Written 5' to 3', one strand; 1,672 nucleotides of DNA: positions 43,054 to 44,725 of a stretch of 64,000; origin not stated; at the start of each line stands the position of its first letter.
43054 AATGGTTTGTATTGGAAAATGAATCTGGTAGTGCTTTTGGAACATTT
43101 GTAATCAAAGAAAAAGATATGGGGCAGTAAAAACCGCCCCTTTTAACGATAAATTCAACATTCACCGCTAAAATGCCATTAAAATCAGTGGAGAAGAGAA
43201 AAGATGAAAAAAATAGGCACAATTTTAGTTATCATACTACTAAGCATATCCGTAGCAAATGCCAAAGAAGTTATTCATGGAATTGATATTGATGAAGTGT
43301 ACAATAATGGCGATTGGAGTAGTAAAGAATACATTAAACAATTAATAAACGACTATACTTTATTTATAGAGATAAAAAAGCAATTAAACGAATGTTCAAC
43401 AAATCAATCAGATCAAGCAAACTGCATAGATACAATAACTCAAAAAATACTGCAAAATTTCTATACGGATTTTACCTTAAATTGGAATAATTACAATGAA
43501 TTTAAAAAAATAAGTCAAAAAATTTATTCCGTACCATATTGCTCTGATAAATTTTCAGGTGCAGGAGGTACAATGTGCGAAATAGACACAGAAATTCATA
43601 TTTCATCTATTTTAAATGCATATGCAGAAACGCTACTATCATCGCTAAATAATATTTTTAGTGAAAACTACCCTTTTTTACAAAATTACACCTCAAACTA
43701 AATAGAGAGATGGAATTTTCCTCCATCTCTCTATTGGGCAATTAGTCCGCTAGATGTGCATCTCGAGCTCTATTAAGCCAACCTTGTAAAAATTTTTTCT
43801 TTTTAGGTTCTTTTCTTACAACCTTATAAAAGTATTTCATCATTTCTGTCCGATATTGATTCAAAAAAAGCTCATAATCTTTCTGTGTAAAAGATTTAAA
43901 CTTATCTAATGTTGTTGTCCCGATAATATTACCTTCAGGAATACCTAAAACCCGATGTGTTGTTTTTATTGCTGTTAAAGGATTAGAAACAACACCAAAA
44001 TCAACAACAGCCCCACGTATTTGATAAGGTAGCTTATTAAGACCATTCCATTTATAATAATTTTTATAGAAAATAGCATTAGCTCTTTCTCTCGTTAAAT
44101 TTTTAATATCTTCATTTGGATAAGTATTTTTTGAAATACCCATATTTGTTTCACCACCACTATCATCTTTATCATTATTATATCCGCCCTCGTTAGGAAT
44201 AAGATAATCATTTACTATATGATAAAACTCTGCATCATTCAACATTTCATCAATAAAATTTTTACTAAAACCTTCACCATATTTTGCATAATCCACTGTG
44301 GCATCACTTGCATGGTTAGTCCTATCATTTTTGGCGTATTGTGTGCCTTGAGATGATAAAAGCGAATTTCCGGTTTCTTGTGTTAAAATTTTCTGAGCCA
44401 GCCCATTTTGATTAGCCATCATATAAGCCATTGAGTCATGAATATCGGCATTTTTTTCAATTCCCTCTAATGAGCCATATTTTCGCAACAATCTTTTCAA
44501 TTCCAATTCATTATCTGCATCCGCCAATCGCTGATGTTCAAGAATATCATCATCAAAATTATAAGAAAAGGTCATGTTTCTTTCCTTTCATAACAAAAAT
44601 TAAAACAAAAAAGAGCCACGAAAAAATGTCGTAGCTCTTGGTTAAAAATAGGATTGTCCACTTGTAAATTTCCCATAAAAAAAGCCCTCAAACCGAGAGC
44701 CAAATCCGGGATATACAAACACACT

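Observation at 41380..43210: Three tandem secreted/lipoprotein genes sharing a ~75-bp repeated 5' region, RBS and MKKI start, with near-identical terminators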

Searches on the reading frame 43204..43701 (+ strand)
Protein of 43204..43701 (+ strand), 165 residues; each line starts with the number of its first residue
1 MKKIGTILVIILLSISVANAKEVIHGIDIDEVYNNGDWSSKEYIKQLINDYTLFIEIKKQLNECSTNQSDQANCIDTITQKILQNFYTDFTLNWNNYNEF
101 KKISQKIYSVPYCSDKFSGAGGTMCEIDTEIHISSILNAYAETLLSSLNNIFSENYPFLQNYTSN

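Call 5: search_protein_families(library=pfam, proteins=[window:43204-43698:+], max_evalue=1)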
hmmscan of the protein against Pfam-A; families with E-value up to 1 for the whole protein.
window:43204-43698:+ (165 aa): 3 families
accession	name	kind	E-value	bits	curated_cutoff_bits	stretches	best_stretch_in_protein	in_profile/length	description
PF05842.16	Euplotes_phero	-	0.0016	19.5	25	1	60-120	57-115/134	Euplotes octocarinatus mating pheromone protein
PF09074.15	Mer2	-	0.056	13.7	27.7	1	29-106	74-142/193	Mer2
PF25552.1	LIFR_D4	-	0.22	12.2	25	1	44-103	31-86/95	Leukemia inhibitory factor receptor D4 domain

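Call 18: find_homologous_proteins(query=window:43204-43698:+)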
Query window:43204-43698:+ (165 aa): 6 proteins with E <= 0.001 among 99 candidates.
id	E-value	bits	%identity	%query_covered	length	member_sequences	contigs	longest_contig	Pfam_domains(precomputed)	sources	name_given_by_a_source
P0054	2.3e-101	354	98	100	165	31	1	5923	-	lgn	-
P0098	5.2e-83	295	81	98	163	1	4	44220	-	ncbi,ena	-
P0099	2.5e-48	182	51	98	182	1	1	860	-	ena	-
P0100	6.9e-44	168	95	52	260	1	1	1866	PF08665.18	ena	-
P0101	1.2e-30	125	46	98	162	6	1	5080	-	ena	-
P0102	6.4e-30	122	45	98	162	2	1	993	-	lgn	-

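Call 25: search_protein_families(library=pfam, proteins=[window:43204-43698:+], max_evalue=10)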
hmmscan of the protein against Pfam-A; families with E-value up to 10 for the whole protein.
window:43204-43698:+ (165 aa): 3 families
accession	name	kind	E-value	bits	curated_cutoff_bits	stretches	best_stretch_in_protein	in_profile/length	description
PF05842.16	Euplotes_phero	-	0.0016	19.5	25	1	60-120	57-115/134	Euplotes octocarinatus mating pheromone protein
PF09074.15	Mer2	-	0.056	13.7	27.7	1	29-106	74-142/193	Mer2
PF25552.1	LIFR_D4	-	0.22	12.2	25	1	44-103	31-86/95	Leukemia inhibitory factor receptor D4 domain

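Call 60: search_protein_families(library=ncbifam, proteins=[window:43204-43698:+], max_evalue=0.1)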
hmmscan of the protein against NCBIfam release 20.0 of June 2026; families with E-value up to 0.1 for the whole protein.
window:43204-43698:+ (165 aa): 0 families

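Call 70: predict_structure(alignment_id=A4)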
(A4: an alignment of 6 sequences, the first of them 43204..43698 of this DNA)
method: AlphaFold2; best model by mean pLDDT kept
length: 165 residues; sequences in the alignment: 6
mean_pLDDT: 82.4   pTM: 0.74
mean pLDDT of the five models: 82.4, 79.9, 72.6, 72.2, 69.0
residues with pLDDT >= 90: 97; 70-90: 28; 50-70: 22; < 50: 18
segments of 3 or more residues with pLDDT < 50: 1-5, 8-18
pLDDT, mean of each block of 10 residues (from residue 1): 48 49 91 92 96 96 79 94 95 96 81 53 69 91 97 94 81
secondary structure, 60 per line:
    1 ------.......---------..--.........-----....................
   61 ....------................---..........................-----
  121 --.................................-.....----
elements in order: H7-13 H29-35 H41-64 H71-86 H90-115 H123-155 H157-161

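Call 72: fold_search(model_id=the predicted structure, library=pdb)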
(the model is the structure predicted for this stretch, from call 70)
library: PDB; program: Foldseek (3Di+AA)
matches with E <= 10: 82; with E <= 0.001: 0
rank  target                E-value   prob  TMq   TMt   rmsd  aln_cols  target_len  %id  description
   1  5hbu_D                5.8e-01  0.18  0.24  0.22  15.5       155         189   11  Structure of the E. coli nucleoid occlusion protein SlmA bound to DNA and the C-terminal tail of the cytoskeletal cell (released 2016-04-13)
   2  5haw_A                1.3e+00  0.11  0.22  0.20  17.7       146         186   14  structures of the NO factor SlmA bound to DNA and the cytoskeletal cell division protein FtsZ (released 2016-04-13)
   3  4gcl_D                2.0e+00  0.07  0.21  0.18  16.3       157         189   11  structure of no-dna factor (released 2013-06-19)
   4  2hq5_B                2.2e+00  0.06  0.19  0.17  14.1       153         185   12  Crystal structure of multidrug binding protein QacR from Staphylococcus aureus cocrystallized with compound DB359 (released 2007-07-17)
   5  4gct_C                2.6e+00  0.06  0.20  0.18  17.1       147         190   12  structure of No factor protein-DNA complex (released 2013-06-19)
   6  7o4i_1                2.7e+00  0.03  0.16  0.08  20.4       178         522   16  Yeast RNA polymerase II transcription pre-initiation complex with initial transcription bubble (released 2021-06-16)
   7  6u2h_B                2.9e+00  0.06  0.16  0.12  14.5       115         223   16  BRAF dimer bound to 14-3-3 (released 2019-08-28)
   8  7yqd_A                2.9e+00  0.04  0.20  0.18  23.8       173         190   14  EM structure of human PA28gamma (wild-type) (released 2022-09-21)
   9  3whc_C                3.0e+00  0.08  0.24  0.22  15.1       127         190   16  Crystal structure of a transcriptional regulator FadR from Bacillus subtilis in complex with stearoyl-CoA (released 2014-03-19)
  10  6ef5_A                3.6e+00  0.06  0.16  0.12  14.4       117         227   13  14-3-3 with peptide (released 2019-10-30)
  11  3br0_B                4.0e+00  0.05  0.20  0.18  13.9       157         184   16  Crystal Structure of the Complex of Malachite Green Bound to QacR(E120Q), a Mutant of a Multidrug Binding Transcriptio (released 2008-12-23)
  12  9a72_A                4.2e+00  0.05  0.19  0.12  17.0       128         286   12  Integrative model of YFMS-CHEW by crosslinking MS and deep learning (released 2024-09-18)
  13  8tmj_B                4.5e+00  0.05  0.20  0.12  15.4       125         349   14  Cryo-EM structure of CorA in complex with conformation-specific synthetic antibody C18 and 100 uM MgCl2, State MG0.1-2 (released 2025-02-12)
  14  3jcf_A                4.7e+00  0.04  0.17  0.10  16.4       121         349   13  Cryo-EM structure of the magnesium channel CorA in the closed symmetric magnesium-bound state (released 2016-02-17)
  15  8tmi_E                5.0e+00  0.06  0.22  0.13  15.4       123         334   15  Cryo-EM structure of CorA in complex with conformation-specific synthetic antibody C18 and 100 uM MgCl2, State MG0.1-2 (released 2025-02-12)
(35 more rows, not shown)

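Call 77: find_encoding_contigs(protein=window:43204-43701:+, flank=4500, max_places=10)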
Protein window:43204-43701:+ (165 aa): 23 contigs read that carry it; 10 places shown.
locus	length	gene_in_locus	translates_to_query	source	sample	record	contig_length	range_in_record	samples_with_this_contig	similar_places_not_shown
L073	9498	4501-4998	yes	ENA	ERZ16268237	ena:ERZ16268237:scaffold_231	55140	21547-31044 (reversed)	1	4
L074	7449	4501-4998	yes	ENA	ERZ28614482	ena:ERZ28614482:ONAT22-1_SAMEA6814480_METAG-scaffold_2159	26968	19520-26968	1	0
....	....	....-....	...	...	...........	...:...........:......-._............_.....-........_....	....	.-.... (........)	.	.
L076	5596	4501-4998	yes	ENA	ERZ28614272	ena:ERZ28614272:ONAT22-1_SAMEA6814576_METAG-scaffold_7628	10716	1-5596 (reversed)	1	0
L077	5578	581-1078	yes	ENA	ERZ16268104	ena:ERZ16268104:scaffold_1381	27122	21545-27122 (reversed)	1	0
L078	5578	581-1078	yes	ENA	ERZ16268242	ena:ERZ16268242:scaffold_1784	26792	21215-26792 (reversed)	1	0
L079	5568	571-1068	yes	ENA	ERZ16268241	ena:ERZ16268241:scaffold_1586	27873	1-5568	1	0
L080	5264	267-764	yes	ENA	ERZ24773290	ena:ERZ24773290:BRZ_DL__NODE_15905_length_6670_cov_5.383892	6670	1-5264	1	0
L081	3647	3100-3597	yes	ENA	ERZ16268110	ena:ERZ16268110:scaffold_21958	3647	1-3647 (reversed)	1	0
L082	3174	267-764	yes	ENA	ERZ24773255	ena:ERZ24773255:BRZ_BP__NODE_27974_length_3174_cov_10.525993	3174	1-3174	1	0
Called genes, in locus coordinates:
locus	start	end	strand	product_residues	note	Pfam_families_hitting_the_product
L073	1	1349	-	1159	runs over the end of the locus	PF17757:UvrB_inter, PF02559:CarD_TRCF_RID, PF00270:DEAD, PF00271:Helicase_C, PF03461:TRCF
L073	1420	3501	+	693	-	PF17191:RecG_wedge, PF00270:DEAD, PF04851:ResIII, PF07517:SecA_DEAD (weak), PF00271:Helicase_C, PF19833:RecG_dom3_C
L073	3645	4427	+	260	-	-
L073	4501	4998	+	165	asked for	-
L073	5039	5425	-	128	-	PF05838:Glyco_hydro_108 (weak), PF09374:PG_binding_3 (weak)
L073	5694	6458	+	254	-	PF02462:Opacity (faint), PF13505:OMP_b-brl, PF01389:OmpA_membrane (weak)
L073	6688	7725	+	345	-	PF01073:3Beta_HSD, PF01370:Epimerase, PF02719:Polysacc_synt_2, PF04321:RmlD_sub_bind, PF16363:GDP_Man_Dehyd, PF07993:NAD_binding_4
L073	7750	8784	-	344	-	PF01757:Acyl_transf_3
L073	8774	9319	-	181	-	PF02631:RecX_HTH2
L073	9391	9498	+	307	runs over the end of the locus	PF01430:HSP33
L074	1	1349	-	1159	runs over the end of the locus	PF17757:UvrB_inter, PF02559:CarD_TRCF_RID, PF00270:DEAD, PF00271:Helicase_C, PF03461:TRCF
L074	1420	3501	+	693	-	PF17191:RecG_wedge, PF00270:DEAD, PF04851:ResIII, PF07517:SecA_DEAD (weak), PF00271:Helicase_C, PF19833:RecG_dom3_C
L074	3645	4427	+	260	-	-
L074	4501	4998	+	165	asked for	-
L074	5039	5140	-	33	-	-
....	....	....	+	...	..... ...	-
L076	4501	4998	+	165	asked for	-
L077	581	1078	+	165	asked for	-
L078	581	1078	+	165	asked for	-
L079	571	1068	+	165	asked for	-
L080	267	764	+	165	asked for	-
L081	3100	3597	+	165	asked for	-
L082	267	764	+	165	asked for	-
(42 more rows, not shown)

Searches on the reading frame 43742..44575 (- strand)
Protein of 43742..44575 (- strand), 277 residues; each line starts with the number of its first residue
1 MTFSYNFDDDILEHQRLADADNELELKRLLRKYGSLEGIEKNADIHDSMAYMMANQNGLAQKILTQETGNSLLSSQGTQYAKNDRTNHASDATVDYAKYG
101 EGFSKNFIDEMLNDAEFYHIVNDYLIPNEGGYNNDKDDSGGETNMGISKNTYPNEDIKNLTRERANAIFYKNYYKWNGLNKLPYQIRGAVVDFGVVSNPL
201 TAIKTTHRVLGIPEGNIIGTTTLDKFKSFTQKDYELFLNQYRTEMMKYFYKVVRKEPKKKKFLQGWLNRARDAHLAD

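Call 5: search_protein_families(library=pfam, proteins=[window:43742-44575:-], max_evalue=1)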
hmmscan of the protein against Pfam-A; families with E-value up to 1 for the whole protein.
window:43742-44575:- (277 aa): 3 families
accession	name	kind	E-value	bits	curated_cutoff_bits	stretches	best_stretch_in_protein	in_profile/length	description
PF05838.17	Glyco_hydro_108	-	3.6e-19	69.5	21.2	1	124-195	3-82/85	Glycosyl hydrolase 108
PF09374.15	PG_binding_3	-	1.7e-05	25.4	24.6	1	217-270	22-75/76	Predicted Peptidoglycan domain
PF22296.2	bAvd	-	0.19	12.7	40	1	238-262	3-27/107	bAvd-like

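Call 29: search_solved_structures(query=window:43742-44575:-, max_evalue=0.01)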
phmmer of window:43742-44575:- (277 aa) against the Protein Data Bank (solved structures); distinct sequences matched with E-value up to 0.01: 6.
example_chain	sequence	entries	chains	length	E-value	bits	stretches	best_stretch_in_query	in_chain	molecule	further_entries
2is5_A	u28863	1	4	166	3.4e-12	49.5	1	117-269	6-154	Hypothetical protein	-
2ikb_A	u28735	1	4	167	3.8e-12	49.3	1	117-269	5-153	Hypothetical protein NMB1012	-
7dnp_A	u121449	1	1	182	1.3e-11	47.5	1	124-227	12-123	Secretion activator protein, hypothetical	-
6v3z_A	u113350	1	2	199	2.4e-05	27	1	122-212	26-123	Sen1395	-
2nr7_A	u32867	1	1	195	4e-05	26.3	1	122-273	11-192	Secretion activator protein, putative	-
6v40_A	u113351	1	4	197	0.00011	24.9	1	125-212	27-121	PG_binding_3 domain-containing protein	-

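Call 39: search_protein_families(library=pfam, proteins=[window:43742-44575:-], max_evalue=1)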
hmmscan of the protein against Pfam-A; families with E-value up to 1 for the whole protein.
window:43742-44575:- (277 aa): 3 families
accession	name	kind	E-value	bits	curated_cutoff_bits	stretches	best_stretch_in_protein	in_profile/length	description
PF05838.17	Glyco_hydro_108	-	3.6e-19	69.5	21.2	1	124-195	3-82/85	Glycosyl hydrolase 108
PF09374.15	PG_binding_3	-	1.7e-05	25.4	24.6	1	217-270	22-75/76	Predicted Peptidoglycan domain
PF22296.2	bAvd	-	0.19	12.7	40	1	238-262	3-27/107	bAvd-like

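Call 60: search_protein_families(library=ncbifam, proteins=[window:43742-44575:-], max_evalue=0.1)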
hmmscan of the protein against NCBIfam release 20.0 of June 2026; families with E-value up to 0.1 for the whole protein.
window:43742-44575:- (277 aa): 1 family
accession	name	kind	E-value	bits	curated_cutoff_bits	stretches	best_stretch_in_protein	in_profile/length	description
NF040573.1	holin_dep_muram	equivalog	7.8e-16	58.5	240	1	124-264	7-164/200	holin-associated N-acetylmuramidase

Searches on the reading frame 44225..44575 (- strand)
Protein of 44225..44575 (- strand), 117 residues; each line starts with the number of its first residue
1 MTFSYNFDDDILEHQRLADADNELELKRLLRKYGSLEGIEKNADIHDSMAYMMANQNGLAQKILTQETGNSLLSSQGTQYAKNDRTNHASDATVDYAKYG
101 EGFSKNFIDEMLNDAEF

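Call 61: find_homologous_proteins(query=window:44225-44575:-, max_evalue=0.01)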
Query seq(117 aa) (117 aa): 2 proteins with E <= 0.01 among 5 candidates.
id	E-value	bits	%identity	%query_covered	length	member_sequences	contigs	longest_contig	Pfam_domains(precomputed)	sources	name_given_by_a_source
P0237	1.5e-60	220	87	100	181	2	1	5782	PF05838.18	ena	-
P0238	1.9e-47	178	91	79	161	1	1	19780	-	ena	-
